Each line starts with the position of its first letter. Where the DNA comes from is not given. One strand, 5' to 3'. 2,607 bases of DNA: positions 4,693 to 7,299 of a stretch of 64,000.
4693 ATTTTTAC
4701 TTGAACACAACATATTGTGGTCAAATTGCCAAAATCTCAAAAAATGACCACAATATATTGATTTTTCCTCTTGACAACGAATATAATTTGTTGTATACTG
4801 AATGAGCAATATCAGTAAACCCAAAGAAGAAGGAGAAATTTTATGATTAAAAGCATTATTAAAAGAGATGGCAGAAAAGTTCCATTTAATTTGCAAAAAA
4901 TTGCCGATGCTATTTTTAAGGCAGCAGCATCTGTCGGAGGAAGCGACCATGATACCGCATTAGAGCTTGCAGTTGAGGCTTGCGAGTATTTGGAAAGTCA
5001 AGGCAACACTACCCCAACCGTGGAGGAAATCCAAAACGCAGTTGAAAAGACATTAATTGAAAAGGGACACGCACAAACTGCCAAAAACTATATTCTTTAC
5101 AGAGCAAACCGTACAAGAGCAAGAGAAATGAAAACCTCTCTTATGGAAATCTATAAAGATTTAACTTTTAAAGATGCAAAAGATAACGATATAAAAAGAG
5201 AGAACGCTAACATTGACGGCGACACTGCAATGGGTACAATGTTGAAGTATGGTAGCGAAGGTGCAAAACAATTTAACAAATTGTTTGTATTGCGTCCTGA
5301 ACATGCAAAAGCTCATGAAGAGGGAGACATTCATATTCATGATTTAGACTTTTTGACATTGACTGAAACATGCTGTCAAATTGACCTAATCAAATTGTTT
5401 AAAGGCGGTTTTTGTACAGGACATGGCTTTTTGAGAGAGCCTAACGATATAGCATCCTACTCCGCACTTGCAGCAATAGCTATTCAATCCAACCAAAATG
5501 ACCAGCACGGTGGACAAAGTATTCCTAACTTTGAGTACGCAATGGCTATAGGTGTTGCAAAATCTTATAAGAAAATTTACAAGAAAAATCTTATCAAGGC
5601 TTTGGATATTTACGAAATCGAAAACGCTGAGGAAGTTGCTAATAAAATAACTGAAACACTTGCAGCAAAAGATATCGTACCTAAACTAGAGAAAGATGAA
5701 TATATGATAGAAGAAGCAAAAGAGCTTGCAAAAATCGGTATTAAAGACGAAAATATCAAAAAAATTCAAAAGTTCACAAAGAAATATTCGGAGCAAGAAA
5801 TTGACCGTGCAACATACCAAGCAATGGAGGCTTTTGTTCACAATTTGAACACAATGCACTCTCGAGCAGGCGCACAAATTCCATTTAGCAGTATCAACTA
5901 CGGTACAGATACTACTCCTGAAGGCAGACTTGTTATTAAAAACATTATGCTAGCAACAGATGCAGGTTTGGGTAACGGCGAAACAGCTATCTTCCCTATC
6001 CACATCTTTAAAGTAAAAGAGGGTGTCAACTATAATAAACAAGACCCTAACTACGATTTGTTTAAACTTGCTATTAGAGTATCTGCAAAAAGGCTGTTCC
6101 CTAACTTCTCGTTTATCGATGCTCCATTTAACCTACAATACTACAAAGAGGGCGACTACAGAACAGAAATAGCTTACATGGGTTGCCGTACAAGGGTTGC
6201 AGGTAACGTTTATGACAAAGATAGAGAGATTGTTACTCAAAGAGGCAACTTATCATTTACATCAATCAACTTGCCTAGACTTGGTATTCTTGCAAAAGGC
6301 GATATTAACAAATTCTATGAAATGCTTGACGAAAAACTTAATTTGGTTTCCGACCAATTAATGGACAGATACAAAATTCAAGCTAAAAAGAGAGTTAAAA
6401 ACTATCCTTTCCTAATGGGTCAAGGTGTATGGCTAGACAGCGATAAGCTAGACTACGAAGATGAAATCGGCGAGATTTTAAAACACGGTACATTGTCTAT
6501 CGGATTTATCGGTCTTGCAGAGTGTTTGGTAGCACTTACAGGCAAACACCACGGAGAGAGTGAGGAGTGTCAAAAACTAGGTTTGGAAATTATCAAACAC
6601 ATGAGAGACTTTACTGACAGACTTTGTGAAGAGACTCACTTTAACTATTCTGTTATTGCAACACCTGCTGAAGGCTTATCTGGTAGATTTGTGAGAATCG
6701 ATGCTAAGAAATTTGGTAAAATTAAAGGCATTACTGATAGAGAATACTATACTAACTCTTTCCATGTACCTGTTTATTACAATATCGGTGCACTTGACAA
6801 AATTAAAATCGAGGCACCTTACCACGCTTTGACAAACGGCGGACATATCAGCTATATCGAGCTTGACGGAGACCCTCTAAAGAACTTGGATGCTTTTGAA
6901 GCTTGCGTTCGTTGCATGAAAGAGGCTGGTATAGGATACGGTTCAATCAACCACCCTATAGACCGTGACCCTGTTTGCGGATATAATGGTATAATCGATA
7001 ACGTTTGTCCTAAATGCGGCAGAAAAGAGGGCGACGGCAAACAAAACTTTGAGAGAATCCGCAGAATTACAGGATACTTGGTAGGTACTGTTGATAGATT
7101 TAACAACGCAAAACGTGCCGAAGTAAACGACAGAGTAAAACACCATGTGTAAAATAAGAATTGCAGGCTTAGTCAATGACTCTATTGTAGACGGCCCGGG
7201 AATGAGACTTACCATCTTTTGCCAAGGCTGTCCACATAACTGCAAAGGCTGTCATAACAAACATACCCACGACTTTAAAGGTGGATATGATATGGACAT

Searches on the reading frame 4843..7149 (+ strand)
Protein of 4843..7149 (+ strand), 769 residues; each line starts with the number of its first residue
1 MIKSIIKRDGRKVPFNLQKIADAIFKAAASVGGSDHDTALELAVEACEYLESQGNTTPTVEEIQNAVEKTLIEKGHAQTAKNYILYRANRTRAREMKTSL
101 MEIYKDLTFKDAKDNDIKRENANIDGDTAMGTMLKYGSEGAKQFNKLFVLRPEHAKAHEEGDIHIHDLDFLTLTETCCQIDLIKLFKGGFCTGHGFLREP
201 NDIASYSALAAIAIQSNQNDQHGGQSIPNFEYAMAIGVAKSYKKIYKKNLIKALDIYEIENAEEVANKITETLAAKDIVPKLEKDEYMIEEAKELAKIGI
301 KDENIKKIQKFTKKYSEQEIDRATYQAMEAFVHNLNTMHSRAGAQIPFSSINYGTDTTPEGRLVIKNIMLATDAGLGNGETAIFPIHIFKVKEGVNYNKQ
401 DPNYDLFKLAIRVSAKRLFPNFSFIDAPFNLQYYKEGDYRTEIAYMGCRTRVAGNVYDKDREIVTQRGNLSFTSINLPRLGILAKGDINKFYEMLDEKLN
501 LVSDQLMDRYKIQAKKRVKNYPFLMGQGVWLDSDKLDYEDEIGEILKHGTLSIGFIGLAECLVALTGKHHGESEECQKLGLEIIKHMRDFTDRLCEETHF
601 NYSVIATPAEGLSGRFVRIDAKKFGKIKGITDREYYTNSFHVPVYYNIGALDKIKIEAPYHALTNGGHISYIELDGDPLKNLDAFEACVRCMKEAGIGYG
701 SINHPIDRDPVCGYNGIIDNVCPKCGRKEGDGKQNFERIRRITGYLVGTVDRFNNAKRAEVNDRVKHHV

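Call 74: search_protein_families(library=ncbifam, proteins=[window:4843-7149:+], max_evalue=1e-20)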
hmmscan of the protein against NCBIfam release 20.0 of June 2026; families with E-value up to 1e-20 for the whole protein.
window:4843-7149:+ (769 aa): 6 families
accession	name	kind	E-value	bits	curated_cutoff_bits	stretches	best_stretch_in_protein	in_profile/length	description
NF005497.0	PRK07111.1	equivalog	0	1164.1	764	1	1-768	1-744/746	anaerobic ribonucleoside triphosphate reductase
NF011292.0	PRK14704.1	equivalog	2.7e-250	832.2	736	2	297-768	156-618/618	anaerobic ribonucleoside triphosphate reductase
TIGR02487.1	NrdD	equivalog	2.5e-188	627.3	326.35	2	309-767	142-581/581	anaerobic ribonucleoside-triphosphate reductase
NF006732.0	PRK09263.1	equivalog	1.7e-144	482.9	657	1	3-767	3-705/712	anaerobic ribonucleoside-triphosphate reductase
NF006126.0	PRK08270.1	equivalog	1.9e-65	221.4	548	2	2-240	2-237/684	ribonucleoside triphosphate reductase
NF006358.0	PRK08579.1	equivalog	7.4e-26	90.5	585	0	468-766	333-621/624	anaerobic ribonucleoside triphosphate reductase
